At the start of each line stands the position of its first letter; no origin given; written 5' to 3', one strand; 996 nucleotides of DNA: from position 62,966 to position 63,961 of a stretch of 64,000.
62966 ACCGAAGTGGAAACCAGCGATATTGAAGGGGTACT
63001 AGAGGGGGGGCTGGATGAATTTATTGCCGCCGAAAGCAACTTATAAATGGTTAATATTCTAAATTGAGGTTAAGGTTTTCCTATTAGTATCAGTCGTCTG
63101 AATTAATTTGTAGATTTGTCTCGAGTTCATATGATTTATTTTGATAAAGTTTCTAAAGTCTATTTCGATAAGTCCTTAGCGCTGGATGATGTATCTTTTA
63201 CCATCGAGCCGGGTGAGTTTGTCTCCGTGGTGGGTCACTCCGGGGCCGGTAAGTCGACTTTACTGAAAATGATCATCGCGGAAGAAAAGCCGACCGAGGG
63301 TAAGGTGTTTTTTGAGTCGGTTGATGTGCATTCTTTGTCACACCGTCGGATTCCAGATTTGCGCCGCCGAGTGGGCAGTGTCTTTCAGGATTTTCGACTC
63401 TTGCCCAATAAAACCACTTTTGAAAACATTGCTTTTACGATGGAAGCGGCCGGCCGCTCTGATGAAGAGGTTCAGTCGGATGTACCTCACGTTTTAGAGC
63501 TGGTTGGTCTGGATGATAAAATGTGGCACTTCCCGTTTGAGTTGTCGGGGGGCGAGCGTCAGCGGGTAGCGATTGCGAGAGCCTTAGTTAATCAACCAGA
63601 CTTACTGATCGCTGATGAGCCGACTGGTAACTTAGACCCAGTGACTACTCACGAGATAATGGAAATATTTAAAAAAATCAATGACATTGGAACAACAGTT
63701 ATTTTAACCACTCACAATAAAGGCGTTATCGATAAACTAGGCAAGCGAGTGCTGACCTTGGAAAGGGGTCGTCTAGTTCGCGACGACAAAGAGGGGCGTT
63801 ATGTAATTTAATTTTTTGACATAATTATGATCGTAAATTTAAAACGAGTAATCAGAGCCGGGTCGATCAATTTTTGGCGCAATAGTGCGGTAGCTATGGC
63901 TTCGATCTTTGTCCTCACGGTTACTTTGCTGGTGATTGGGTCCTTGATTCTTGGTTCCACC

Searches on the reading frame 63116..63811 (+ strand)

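Call 102: search_protein_families(library=pfam, proteins=[window:63116-63811:+], max_evalue=0.001)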
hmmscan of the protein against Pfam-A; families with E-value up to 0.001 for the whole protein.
window:63116-63811:+ (231 aa): 6 families
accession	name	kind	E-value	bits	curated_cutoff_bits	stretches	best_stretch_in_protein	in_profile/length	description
PF00005.33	ABC_tran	-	2.9e-39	135.2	25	1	23-170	1-136/137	ABC transporter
PF13304.12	AAA_21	-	3.4e-10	40.9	27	1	142-206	237-304/304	AAA domain, putative AbiEii toxin, Type IV TA system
PF02463.25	SMC_N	-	5e-05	23.3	40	0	120-208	120-205/220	RecF/RecN/SMC N terminal domain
PF13401.12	AAA_22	-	0.00024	21.9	27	1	34-190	6-109/130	AAA domain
PF03193.22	RsgA_GTPase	-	0.00026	21.3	30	0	23-59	97-132/174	RsgA GTPase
PF00931.28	NB-ARC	-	0.00042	20.1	23.5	0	31-88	17-56/248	NB-ARC domain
